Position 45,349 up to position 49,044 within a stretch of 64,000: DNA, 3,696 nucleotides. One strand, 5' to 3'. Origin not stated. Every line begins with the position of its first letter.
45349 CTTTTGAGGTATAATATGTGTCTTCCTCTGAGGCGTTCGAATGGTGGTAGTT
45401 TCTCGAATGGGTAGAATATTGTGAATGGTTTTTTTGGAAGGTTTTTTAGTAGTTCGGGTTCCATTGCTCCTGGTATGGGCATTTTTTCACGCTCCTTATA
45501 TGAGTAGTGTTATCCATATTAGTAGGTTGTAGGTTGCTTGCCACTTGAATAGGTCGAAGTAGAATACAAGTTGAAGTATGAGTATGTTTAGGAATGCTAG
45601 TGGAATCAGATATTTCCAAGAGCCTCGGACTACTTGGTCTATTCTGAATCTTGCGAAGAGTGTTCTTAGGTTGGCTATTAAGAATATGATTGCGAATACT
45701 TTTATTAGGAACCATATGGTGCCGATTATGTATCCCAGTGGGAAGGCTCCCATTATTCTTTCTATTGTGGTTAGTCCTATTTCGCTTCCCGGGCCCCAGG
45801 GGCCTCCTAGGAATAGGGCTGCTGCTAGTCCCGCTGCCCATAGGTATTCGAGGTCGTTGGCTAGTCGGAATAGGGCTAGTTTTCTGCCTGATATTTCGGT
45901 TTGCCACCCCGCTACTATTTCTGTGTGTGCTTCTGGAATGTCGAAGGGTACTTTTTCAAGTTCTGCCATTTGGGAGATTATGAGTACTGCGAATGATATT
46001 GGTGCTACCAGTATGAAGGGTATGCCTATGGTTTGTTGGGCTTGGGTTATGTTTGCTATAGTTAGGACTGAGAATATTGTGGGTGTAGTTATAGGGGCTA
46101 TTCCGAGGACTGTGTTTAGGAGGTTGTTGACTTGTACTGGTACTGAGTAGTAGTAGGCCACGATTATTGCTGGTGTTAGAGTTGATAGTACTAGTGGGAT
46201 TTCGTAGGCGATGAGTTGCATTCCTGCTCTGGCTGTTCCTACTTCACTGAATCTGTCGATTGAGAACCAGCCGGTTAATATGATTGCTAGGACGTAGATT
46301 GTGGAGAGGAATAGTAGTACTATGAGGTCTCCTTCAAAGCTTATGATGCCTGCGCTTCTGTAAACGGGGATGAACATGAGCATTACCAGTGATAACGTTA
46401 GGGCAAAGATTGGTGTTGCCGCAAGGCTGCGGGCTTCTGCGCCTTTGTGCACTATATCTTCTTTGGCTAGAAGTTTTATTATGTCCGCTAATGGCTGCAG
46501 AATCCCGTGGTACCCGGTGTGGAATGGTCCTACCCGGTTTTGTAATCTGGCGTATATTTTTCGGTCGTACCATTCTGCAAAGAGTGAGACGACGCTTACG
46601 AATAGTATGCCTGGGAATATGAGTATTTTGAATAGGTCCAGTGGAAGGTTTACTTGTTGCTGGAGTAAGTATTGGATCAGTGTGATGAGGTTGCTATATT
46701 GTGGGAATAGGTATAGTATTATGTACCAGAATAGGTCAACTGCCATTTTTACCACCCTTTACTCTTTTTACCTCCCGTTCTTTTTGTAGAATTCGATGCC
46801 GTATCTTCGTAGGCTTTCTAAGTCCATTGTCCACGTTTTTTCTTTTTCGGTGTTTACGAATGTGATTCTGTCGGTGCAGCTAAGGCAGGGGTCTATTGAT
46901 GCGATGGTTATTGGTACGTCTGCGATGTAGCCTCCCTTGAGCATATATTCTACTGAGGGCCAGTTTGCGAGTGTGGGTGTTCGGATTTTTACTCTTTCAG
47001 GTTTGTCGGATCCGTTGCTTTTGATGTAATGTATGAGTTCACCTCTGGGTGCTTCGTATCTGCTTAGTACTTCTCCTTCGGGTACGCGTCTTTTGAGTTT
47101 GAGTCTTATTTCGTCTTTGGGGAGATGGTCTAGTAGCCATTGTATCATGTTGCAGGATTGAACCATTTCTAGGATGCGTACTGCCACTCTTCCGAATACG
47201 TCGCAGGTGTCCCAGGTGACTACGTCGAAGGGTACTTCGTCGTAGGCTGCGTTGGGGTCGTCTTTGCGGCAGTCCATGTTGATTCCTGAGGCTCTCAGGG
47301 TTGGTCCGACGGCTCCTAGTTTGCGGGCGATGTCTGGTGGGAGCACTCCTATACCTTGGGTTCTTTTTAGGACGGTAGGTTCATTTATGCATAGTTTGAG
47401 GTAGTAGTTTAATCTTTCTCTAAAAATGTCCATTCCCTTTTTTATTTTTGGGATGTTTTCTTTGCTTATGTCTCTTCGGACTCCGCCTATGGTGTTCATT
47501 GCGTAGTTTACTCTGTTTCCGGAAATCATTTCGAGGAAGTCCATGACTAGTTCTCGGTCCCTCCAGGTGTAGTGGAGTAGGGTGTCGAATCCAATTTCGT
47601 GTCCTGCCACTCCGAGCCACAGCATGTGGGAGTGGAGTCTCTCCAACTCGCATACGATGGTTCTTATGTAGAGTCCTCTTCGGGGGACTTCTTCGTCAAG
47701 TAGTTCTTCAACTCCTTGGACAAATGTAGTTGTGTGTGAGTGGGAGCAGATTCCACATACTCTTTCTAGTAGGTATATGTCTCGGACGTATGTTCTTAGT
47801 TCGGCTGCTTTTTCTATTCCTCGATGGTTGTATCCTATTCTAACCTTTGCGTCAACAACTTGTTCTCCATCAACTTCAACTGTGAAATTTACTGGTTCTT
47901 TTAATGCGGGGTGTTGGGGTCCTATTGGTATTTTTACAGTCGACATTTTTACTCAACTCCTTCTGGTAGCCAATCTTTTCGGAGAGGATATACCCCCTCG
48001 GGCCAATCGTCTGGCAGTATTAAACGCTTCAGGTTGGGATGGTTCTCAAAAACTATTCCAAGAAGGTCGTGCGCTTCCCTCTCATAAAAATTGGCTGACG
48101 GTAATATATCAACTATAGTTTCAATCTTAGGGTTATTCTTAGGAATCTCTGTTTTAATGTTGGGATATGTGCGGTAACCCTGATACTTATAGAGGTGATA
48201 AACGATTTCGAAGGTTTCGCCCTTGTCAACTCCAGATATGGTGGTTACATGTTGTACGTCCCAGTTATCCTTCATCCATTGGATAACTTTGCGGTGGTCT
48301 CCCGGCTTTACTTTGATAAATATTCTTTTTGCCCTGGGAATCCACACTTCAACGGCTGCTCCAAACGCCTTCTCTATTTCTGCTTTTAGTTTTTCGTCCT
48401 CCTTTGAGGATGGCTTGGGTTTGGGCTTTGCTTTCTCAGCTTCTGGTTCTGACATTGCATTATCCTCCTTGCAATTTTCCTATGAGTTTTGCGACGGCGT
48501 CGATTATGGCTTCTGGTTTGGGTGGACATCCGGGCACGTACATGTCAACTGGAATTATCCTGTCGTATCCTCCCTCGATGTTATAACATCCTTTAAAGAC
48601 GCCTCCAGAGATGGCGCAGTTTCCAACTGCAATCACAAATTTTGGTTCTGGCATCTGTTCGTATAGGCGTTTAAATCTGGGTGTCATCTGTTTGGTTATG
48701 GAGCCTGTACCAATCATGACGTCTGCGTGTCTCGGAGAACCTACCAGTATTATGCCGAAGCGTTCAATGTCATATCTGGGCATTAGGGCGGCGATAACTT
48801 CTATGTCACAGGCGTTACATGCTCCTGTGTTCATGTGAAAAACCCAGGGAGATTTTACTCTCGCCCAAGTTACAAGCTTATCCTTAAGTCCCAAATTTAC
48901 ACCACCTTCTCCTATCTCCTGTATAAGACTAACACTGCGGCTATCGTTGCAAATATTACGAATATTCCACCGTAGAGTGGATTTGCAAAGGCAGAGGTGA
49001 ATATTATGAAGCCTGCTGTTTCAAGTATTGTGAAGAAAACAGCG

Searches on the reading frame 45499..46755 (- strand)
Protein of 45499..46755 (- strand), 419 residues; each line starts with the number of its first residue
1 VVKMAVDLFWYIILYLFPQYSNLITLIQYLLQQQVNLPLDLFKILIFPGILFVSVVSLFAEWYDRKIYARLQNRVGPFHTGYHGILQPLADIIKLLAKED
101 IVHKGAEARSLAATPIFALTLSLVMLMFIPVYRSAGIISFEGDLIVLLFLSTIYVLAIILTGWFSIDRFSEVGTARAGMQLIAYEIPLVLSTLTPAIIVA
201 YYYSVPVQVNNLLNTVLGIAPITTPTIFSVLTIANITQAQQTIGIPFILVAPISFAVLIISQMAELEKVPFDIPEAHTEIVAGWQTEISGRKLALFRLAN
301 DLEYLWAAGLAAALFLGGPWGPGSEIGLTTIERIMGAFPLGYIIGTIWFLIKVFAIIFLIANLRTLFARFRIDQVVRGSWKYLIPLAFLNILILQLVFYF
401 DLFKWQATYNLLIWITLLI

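Call 11: search_protein_families(library=pfam, proteins=[window:45499-46755:-], max_evalue=0.01)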
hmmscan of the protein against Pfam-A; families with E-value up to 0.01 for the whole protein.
window:45499-46755:- (419 aa): 1 family
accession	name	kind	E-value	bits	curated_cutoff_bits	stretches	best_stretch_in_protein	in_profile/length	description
PF00146.26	NADHdh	-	3.3e-79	266.8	27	1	50-394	7-297/298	NADH dehydrogenase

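Call 29: find_related_loci(query=window:45499-46755:-, collection=genome_contigs, flank=8000)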
Query window:45499-46755:- (419 aa) in genome_contigs; peptide patterns used: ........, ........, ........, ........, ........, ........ (x = any residue, [..] = any of these).
61 stretches matched a pattern; 5 encode a relative of the query (tblastn E <= 1e-3); 5 distinct loci.
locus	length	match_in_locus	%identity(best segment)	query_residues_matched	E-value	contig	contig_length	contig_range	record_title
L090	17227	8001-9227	94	3-410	0e+0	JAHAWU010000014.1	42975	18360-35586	MAG: Candidatus Jordarchaeia archaeon isolate QZM_A3 QZM_A3_scaffold_276_curated, whole genome shotgun sequence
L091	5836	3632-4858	92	3-410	0e+0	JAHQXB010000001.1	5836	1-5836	MAG: Candidatus Jordarchaeia archaeon isolate RPF2 contig_124_8681_length_5836_read_count_14267, whole genome shotgun se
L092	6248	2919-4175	81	3-419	0e+0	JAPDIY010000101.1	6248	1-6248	MAG: Archaeoglobi archaeon isolate S5B9_HD70 c_000000002604, whole genome shotgun sequence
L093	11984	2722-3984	77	1-419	0e+0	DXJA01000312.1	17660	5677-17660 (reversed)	MAG TPA_asm: Candidatus Jordarchaeum madagascariense isolate EB_bin_7 k141_188719, whole genome shotgun sequence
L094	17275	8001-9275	73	3-419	0e+0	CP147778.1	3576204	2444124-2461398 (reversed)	MAG: Candidatus Freyarchaeota archaeon SRVP19_Freyarchaeia-1 chromosome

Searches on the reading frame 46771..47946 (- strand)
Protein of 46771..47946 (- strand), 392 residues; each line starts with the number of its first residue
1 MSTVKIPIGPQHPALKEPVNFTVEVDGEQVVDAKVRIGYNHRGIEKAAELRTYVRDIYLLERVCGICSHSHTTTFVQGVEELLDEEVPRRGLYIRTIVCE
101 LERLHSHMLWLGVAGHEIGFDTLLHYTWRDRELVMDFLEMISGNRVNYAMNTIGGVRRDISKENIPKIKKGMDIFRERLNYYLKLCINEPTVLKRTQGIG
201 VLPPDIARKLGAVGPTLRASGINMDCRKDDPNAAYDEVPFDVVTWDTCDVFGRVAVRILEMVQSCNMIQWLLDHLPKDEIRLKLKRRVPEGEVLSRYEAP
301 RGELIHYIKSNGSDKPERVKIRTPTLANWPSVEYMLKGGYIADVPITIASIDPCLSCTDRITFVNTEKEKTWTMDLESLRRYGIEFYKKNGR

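Call 11: search_protein_families(library=pfam, proteins=[window:46771-47946:-], max_evalue=0.01)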
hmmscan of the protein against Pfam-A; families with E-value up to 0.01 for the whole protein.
window:46771-47946:- (392 aa): 2 families
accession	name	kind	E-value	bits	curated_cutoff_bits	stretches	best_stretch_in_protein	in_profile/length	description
PF00346.24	Complex1_49kDa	-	2.5e-72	243.6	24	2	118-283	2-167/271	Respiratory-chain NADH dehydrogenase, 49 Kd subunit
PF00374.24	NiFeSe_Hases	-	1.6e-13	50.9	25.8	1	42-110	1-69/508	Nickel-dependent hydrogenase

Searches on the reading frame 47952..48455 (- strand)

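Call 11: search_protein_families(library=pfam, proteins=[window:47952-48455:-], max_evalue=0.01)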
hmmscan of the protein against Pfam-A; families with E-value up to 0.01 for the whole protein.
window:47952-48455:- (168 aa): 1 family
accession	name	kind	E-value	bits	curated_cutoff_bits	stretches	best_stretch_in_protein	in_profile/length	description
PF00329.25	Complex1_30kDa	-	3e-34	118.7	22.5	1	47-162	1-118/124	Respiratory-chain NADH dehydrogenase, 30 Kd subunit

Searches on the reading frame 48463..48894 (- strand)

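Call 11: search_protein_families(library=pfam, proteins=[window:48463-48894:-], max_evalue=0.01)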
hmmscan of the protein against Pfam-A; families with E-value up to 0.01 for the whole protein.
window:48463-48894:- (144 aa): 1 family
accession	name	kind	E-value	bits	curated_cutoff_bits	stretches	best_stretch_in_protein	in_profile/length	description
PF01058.29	Oxidored_q6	-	2.1e-33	115.2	27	1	26-137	1-128/128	NADH ubiquinone oxidoreductase, 20 Kd subunit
